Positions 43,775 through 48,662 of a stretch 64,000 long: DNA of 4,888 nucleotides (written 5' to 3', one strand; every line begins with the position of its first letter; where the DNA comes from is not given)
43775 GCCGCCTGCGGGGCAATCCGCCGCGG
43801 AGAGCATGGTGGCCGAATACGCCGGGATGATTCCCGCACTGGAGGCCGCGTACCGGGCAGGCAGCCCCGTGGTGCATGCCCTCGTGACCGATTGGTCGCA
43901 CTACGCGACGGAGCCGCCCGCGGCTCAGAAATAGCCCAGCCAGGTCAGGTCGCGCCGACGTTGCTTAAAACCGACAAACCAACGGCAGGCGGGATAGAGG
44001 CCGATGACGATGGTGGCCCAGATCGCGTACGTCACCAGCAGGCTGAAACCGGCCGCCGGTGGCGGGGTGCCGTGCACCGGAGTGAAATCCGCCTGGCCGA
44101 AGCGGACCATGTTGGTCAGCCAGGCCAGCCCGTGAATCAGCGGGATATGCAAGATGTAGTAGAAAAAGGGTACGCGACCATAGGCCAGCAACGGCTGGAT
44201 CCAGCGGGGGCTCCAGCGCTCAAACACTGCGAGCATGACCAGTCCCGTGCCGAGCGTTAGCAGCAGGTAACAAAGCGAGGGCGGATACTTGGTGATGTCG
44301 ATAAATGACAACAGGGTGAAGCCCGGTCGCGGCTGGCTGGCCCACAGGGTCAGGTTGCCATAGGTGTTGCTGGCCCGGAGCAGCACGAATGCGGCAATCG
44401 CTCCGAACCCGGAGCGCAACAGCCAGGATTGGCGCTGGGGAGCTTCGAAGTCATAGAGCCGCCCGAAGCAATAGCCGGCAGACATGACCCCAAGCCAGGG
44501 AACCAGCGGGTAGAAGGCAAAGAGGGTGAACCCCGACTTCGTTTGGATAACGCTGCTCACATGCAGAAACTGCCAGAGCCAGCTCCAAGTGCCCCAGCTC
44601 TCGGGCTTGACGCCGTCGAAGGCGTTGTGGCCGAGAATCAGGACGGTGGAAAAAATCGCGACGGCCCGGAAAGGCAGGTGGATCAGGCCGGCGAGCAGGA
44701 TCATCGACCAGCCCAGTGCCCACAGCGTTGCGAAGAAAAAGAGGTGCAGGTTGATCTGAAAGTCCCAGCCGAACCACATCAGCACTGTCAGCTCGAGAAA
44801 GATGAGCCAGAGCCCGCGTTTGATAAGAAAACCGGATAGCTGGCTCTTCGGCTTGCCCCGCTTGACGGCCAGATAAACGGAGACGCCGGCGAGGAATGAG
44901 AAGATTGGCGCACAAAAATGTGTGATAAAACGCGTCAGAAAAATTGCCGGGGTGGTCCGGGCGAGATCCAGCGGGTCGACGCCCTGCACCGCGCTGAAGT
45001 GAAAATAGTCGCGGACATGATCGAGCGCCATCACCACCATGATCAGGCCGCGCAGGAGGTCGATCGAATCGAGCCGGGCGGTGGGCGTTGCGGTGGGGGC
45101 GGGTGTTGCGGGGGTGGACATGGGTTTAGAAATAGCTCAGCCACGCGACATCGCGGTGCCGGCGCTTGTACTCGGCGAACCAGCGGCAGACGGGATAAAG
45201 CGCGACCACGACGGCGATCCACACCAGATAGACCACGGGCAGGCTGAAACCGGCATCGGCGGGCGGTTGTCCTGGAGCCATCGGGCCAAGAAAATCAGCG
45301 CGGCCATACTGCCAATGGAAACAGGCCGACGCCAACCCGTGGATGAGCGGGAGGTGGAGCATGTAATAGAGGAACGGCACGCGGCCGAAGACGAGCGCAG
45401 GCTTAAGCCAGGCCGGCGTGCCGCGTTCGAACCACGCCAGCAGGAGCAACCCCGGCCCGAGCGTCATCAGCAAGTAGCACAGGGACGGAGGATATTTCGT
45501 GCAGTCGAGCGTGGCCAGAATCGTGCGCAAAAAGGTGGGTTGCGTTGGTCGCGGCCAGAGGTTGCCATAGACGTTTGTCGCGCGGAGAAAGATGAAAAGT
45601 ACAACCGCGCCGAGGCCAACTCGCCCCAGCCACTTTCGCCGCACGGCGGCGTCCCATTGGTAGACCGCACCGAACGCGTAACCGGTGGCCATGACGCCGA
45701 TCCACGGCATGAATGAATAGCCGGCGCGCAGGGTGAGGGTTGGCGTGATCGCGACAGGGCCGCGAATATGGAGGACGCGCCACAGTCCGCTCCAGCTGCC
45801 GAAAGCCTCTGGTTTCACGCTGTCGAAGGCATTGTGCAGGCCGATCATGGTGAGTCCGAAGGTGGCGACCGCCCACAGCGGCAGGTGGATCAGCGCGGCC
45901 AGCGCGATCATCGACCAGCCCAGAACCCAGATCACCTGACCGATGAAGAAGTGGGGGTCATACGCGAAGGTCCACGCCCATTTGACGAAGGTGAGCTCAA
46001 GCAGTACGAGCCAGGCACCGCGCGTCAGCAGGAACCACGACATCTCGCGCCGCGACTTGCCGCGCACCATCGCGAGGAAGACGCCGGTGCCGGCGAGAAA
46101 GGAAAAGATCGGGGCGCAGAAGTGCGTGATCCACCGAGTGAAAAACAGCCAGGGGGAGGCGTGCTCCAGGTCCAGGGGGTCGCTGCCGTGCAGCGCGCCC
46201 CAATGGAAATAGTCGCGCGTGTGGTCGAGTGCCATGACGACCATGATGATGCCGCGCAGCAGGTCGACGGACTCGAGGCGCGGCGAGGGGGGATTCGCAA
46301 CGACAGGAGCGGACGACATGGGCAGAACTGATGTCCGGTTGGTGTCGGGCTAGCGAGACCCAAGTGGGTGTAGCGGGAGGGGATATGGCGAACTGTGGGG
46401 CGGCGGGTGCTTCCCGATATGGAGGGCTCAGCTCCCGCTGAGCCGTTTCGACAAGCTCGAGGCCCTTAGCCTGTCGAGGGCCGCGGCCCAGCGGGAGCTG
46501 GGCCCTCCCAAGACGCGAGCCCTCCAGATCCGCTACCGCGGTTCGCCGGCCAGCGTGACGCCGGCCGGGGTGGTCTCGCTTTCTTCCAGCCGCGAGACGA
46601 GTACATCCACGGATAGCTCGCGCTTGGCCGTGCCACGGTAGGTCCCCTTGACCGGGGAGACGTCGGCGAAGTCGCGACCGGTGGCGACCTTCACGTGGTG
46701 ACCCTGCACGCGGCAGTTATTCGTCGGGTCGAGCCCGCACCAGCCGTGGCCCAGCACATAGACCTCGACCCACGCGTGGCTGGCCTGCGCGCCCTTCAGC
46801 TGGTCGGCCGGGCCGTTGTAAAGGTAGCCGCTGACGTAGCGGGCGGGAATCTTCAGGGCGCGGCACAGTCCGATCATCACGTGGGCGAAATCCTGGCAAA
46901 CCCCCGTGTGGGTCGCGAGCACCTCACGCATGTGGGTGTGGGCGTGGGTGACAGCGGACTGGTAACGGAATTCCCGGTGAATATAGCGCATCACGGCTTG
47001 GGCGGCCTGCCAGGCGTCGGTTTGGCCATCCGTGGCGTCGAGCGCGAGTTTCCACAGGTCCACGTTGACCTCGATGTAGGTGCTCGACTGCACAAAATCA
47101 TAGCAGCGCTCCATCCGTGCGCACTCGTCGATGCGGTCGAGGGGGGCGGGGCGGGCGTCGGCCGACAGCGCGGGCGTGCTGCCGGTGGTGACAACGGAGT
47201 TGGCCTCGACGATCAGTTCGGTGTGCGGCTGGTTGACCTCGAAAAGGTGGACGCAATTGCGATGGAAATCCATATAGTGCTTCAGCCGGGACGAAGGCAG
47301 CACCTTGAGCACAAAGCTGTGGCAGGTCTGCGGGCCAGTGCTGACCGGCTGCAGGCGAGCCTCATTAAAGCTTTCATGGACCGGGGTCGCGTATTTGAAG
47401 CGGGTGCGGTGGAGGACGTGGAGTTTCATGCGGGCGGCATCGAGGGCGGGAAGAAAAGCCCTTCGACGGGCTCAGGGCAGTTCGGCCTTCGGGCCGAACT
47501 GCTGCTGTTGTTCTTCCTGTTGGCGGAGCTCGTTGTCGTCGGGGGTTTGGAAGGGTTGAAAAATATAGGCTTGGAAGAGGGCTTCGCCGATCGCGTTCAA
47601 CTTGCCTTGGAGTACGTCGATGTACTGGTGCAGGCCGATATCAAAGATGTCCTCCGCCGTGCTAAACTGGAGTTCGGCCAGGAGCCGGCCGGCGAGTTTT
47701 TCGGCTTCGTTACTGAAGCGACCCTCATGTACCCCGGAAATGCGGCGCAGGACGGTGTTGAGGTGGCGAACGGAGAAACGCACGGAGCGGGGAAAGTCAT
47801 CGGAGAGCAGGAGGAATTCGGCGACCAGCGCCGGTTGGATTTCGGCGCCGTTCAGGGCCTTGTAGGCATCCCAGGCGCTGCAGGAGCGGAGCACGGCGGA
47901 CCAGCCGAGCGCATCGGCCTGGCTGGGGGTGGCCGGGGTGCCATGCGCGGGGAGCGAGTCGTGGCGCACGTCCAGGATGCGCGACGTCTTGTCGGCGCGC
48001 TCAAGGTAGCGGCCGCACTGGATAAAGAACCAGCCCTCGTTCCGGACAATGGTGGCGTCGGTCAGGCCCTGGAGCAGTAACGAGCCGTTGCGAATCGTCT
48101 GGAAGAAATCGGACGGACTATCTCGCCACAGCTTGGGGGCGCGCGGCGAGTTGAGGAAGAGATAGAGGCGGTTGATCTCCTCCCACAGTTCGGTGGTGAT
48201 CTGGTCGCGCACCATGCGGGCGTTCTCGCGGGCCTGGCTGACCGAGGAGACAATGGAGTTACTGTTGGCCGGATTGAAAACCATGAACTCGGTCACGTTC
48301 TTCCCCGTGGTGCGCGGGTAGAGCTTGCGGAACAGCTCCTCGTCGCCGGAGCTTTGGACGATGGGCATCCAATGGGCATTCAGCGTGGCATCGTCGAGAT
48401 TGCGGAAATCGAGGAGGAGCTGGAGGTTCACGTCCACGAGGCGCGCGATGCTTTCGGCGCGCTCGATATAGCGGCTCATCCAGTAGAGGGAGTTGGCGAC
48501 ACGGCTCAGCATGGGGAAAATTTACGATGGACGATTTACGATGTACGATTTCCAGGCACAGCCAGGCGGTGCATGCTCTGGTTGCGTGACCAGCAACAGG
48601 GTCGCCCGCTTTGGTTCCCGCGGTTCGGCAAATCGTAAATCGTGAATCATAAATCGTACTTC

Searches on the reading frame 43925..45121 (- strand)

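Call 91: search_protein_families(library=pfam, proteins=[window:43925-45121:-], max_evalue=0.00001)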
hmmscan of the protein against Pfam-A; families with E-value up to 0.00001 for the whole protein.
window:43925-45121:- (398 aa): 2 families
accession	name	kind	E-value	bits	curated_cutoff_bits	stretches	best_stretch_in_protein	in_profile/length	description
PF07786.18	HGSNAT_cat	-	9.5e-13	48.6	22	1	16-234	1-195/222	Heparan-alpha-glucosaminide N-acetyltransferase, catalytic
PF01757.29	Acyl_transf_3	-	1.2e-06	28.2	31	1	18-368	2-321/326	Acyltransferase domain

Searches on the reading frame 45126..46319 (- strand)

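Call 91: search_protein_families(library=pfam, proteins=[window:45126-46319:-], max_evalue=0.00001)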
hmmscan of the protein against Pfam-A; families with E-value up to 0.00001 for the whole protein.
window:45126-46319:- (397 aa): 2 families
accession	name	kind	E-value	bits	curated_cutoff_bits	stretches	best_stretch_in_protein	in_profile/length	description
PF07786.18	HGSNAT_cat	-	2.2e-06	27.8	22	1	14-225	1-189/222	Heparan-alpha-glucosaminide N-acetyltransferase, catalytic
PF01757.29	Acyl_transf_3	-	9.9e-06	25.3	31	0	16-368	2-314/326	Acyltransferase domain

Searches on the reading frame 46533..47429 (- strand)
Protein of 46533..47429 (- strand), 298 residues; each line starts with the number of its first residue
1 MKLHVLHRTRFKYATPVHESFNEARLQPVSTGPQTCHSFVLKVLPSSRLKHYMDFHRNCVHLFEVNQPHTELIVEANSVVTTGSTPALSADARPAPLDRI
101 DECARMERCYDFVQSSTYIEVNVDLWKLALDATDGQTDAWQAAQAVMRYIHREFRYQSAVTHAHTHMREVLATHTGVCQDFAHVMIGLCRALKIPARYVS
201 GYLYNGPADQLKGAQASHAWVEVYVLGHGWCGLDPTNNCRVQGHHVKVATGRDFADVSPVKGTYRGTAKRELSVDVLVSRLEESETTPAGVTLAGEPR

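Call 91: search_protein_families(library=pfam, proteins=[window:46533-47429:-], max_evalue=0.00001)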
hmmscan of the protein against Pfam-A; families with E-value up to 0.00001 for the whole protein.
window:46533-47429:- (298 aa): 2 families
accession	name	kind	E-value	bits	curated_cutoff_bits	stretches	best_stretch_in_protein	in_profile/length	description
PF01841.26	Transglut_core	-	1.9e-25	89.7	23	1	128-235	3-108/108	Transglutaminase-like superfamily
PF08379.15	Bact_transglu_N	-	5.1e-20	72.4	27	1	3-80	1-79/80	Bacterial transglutaminase-like N-terminal region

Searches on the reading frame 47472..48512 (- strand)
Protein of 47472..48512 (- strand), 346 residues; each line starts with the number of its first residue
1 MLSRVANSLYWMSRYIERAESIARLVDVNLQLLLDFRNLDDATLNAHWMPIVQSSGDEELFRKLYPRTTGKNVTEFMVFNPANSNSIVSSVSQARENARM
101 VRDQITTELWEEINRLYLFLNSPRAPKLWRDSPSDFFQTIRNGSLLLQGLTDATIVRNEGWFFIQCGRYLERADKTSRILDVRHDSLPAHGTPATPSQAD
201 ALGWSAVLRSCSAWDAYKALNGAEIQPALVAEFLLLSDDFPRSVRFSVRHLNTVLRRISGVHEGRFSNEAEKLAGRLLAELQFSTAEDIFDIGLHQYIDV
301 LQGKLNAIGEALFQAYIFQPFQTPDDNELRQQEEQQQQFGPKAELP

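Call 91: search_protein_families(library=pfam, proteins=[window:47472-48512:-], max_evalue=0.00001)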
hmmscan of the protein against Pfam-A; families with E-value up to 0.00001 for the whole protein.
window:47472-48512:- (346 aa): 1 family
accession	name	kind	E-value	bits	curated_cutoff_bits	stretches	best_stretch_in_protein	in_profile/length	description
PF04168.17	Alpha-E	-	1e-95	321.3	20.8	1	1-316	1-293/294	A predicted alpha-helical domain with a conserved ER motif.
